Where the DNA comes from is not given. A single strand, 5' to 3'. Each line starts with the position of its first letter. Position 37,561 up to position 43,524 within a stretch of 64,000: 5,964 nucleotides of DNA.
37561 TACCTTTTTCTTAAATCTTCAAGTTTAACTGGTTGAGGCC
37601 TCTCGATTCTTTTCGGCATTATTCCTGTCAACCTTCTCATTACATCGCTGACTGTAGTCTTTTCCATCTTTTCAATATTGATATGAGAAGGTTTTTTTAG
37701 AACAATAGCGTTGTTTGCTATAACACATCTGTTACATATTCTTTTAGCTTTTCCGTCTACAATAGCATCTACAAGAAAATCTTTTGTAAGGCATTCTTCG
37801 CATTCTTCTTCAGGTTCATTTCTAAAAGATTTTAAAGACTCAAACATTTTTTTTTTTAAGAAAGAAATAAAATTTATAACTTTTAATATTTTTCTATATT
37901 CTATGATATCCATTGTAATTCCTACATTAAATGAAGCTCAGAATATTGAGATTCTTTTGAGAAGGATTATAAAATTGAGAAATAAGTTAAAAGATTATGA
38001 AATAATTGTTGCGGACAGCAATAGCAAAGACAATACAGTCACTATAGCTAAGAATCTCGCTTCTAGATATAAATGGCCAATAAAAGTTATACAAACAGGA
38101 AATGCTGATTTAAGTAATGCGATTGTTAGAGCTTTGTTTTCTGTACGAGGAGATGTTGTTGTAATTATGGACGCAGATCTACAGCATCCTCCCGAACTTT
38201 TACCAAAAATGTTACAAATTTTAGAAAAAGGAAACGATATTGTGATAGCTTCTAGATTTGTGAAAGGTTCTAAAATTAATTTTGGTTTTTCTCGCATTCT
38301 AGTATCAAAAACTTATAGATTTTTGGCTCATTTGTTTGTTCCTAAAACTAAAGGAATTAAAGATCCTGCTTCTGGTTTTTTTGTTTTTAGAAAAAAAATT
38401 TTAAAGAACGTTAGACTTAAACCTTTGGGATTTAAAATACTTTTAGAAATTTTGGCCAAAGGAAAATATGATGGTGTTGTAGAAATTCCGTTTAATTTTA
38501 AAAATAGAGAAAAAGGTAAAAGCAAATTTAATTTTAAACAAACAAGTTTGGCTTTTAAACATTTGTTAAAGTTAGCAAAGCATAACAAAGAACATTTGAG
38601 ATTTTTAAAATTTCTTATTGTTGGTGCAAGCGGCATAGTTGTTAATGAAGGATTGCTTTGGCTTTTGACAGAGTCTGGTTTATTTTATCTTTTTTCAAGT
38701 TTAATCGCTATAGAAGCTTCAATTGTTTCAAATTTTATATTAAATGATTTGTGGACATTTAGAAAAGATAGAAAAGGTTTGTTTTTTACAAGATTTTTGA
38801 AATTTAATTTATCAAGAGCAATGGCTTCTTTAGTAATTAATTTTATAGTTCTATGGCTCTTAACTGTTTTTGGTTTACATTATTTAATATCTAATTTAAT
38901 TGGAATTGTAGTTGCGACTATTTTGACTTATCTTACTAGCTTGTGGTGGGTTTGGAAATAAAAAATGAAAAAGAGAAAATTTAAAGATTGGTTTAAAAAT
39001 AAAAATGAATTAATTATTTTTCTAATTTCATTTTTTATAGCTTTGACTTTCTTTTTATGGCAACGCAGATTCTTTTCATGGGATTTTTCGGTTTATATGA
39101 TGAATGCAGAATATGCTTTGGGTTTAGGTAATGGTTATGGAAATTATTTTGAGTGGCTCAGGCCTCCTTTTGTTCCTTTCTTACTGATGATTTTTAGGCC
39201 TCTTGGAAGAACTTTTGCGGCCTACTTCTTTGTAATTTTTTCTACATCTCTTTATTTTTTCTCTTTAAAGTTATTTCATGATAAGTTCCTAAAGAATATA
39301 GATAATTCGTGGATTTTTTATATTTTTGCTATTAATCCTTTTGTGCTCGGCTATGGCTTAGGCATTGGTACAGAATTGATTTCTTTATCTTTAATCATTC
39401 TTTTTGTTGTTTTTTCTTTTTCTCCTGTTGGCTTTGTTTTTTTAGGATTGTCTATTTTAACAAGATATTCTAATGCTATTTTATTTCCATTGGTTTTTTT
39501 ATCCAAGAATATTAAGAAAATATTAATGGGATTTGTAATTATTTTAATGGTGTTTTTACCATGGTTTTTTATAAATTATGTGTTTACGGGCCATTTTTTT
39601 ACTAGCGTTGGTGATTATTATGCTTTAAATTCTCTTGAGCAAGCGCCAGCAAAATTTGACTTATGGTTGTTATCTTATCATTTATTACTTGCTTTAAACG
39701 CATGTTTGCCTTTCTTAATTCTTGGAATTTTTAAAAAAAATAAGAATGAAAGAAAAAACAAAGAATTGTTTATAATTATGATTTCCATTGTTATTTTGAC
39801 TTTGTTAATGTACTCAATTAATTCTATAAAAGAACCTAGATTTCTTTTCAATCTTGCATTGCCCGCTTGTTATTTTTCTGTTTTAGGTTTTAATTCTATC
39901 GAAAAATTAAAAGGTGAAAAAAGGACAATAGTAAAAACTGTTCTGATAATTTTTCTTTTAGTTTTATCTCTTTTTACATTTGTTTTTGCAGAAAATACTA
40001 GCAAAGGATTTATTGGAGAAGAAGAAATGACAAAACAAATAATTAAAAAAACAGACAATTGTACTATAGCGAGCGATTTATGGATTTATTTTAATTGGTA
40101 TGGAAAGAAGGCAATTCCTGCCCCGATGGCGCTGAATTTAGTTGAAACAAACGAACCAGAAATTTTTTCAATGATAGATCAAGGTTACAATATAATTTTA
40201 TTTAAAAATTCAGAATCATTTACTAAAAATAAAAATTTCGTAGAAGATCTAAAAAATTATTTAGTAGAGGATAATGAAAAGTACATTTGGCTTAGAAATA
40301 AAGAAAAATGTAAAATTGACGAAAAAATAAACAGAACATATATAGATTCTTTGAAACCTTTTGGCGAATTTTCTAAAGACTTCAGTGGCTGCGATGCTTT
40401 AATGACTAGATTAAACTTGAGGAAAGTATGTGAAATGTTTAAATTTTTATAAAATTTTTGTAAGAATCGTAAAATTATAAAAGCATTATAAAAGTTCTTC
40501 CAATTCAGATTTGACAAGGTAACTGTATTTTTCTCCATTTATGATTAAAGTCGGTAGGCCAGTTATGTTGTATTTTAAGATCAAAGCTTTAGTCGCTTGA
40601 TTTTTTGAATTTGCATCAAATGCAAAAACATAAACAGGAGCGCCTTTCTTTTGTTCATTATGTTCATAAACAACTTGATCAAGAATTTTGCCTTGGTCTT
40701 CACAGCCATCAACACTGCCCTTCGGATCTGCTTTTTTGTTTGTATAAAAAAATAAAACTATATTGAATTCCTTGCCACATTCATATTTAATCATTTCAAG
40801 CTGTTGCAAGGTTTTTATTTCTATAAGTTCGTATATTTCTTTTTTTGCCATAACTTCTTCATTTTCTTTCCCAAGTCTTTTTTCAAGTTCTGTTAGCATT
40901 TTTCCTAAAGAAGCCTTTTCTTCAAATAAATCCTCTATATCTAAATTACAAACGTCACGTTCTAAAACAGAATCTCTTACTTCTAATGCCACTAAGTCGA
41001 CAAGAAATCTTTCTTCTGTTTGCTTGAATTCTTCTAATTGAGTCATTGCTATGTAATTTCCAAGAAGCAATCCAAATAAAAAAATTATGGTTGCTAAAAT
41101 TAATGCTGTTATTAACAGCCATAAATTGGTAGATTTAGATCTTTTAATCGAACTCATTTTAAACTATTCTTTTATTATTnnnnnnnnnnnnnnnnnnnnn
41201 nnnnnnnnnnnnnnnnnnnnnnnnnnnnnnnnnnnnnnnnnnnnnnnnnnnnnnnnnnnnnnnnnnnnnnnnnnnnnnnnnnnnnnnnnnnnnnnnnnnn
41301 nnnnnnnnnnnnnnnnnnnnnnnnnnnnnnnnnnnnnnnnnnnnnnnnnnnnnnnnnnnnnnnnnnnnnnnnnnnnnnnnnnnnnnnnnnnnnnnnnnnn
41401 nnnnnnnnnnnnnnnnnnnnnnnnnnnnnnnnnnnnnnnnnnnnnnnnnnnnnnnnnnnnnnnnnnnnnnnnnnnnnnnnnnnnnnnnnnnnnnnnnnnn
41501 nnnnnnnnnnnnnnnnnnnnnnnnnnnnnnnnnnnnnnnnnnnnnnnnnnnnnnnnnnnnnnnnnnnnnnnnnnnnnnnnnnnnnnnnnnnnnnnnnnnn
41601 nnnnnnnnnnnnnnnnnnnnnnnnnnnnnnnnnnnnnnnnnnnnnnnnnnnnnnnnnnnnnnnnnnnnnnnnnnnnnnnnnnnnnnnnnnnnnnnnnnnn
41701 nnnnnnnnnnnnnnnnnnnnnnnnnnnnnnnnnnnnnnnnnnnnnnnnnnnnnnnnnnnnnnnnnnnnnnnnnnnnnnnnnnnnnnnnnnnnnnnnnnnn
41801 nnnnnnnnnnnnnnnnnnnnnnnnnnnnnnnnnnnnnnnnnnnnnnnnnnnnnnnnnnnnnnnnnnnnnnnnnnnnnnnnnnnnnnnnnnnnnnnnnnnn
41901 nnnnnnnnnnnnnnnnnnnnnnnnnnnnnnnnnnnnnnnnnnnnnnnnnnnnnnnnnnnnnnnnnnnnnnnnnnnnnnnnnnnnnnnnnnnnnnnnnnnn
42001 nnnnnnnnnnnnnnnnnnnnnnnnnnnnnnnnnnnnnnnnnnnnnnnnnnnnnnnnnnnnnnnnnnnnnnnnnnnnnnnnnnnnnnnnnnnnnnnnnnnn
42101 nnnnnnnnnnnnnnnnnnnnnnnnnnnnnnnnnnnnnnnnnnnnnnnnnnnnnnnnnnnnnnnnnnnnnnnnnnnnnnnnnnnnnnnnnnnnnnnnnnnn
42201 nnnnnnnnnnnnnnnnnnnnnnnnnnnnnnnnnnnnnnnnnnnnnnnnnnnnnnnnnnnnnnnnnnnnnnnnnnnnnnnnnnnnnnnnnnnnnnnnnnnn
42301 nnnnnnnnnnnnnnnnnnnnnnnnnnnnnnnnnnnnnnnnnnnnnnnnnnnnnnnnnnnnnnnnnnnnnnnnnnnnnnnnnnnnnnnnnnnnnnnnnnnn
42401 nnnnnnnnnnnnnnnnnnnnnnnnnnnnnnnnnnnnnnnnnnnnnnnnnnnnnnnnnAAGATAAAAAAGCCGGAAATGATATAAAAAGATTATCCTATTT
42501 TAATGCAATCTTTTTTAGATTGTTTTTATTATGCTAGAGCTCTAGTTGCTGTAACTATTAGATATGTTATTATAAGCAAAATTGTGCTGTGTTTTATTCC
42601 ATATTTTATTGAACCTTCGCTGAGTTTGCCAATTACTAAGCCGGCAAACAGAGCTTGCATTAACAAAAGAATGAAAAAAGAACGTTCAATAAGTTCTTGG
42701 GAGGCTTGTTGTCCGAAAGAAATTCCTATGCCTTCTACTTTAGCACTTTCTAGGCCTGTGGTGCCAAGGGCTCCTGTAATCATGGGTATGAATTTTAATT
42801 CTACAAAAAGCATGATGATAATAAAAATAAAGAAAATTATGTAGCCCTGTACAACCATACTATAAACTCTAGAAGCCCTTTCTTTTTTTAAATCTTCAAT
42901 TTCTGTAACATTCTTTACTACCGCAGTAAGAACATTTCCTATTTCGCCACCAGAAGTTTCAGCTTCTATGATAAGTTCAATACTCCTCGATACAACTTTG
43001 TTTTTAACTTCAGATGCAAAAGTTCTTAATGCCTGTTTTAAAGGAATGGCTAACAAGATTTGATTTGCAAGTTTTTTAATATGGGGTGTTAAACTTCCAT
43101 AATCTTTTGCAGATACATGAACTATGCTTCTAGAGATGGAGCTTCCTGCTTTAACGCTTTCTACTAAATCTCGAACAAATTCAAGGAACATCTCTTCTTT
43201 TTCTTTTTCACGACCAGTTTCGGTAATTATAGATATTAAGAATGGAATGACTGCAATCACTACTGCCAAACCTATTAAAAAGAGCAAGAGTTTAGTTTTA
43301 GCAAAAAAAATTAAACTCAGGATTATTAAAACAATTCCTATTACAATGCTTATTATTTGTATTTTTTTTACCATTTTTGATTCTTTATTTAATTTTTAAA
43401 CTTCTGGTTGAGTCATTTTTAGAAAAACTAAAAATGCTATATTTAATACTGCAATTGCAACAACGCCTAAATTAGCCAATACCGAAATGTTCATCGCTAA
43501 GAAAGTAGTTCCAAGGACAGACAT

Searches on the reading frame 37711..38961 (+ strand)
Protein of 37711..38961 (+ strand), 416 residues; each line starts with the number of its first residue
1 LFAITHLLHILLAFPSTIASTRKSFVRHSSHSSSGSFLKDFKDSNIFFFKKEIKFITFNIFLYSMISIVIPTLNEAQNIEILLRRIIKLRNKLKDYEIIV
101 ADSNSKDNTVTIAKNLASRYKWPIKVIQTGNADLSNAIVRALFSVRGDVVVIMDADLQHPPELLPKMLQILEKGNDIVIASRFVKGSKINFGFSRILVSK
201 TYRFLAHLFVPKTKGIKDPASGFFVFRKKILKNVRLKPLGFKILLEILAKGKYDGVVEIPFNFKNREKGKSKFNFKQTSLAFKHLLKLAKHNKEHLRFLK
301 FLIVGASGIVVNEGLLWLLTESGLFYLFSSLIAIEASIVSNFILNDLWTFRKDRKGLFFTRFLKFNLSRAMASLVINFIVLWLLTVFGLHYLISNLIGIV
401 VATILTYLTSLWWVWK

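Call 8: search_protein_families(library=pfam, proteins=[window:37711-38961:+], max_evalue=0.01)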
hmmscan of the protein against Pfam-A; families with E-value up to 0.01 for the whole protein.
window:37711-38961:+ (416 aa): 4 families
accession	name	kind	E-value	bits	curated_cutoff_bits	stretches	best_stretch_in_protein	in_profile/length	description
PF00535.33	Glycos_transf_2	-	1.9e-34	119.4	23.3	1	67-234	1-167/168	Glycosyl transferase family 2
PF04138.20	GtrA_DPMS_TM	-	6.5e-25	88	26.1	1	300-415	1-117/117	GtrA/DPMS, transmembrane domain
PF13641.12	Glyco_tranf_2_3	-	3.3e-10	40.8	27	1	66-235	3-175/230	Glycosyltransferase like family 2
PF13506.12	Glyco_transf_21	-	0.0042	17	21.7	1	136-232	20-115/174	Glycosyl transferase family 21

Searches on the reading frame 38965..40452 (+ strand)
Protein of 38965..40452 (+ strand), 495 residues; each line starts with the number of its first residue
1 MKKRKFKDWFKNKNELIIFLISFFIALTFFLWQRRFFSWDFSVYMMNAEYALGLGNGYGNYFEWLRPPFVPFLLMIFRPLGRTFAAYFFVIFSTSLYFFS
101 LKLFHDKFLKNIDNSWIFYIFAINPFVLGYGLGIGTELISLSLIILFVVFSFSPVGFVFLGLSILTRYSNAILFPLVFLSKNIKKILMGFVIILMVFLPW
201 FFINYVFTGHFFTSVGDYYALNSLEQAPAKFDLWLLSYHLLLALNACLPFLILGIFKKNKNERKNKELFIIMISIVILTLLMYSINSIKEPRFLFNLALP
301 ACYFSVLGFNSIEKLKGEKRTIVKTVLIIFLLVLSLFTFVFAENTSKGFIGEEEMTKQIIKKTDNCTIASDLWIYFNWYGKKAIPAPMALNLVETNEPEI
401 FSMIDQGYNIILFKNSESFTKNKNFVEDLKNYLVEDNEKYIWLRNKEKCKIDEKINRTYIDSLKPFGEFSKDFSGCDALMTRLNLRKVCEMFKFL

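Call 7: search_protein_families(library=pfam, proteins=[window:38965-40452:+], max_evalue=0.01)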
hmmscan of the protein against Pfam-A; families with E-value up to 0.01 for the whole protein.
window:38965-40452:+ (495 aa): 2 families
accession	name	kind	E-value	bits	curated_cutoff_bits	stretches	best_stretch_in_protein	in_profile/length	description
PF03901.23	Glyco_transf_22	-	0.00033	20.4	23.8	1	154-366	163-389/414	Alg9-like mannosyltransferase family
PF14897.12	EpsG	-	0.0034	17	30.1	1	20-342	3-314/326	EpsG family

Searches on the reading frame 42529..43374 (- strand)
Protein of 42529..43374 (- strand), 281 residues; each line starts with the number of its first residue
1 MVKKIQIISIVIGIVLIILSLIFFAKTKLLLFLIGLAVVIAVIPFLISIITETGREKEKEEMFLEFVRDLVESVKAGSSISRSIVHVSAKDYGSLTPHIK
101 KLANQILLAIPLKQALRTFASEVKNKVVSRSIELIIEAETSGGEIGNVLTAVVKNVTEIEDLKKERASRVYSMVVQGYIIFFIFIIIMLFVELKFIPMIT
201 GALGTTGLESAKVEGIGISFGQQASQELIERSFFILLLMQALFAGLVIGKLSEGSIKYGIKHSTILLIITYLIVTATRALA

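Call 7: search_protein_families(library=pfam, proteins=[window:42529-43374:-], max_evalue=0.01)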
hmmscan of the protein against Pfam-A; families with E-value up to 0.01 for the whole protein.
window:42529-43374:- (281 aa): 2 families
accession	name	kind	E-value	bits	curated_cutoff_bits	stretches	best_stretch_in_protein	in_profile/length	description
PF00482.28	T2SSF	-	3.6e-13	50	25.2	1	66-191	1-123/125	Type II secretion system (T2SS), protein F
PF20134.4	DUF6524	-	0.009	16.2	27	1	7-85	38-116/131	Family of unknown function (DUF6524)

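Call 39: search_protein_families(library=ncbifam, proteins=[window:42529-43374:-], max_evalue=0.01)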
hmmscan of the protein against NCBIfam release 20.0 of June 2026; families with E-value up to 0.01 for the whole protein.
window:42529-43374:- (281 aa): 4 families
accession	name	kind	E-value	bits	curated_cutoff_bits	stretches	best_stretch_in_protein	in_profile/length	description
NF004704.2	PRK06041.1-2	equivalog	2e-19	69.7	550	1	3-279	267-548/555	archaellar assembly protein ArlJ/FlaJ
NF004705.1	PRK06041.1-3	equivalog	9.5e-19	67.7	400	1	8-279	193-456/465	archaellar assembly protein ArlJ/FlaJ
NF046075.1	UpsF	equivalog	1.9e-07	30.3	400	1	8-223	262-437/484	membrane pilin protein UpsF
NF004703.2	PRK06041.1-1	equivalog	0.00077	17.9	570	1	2-262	227-497/525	archaellar assembly protein ArlJ/FlaJ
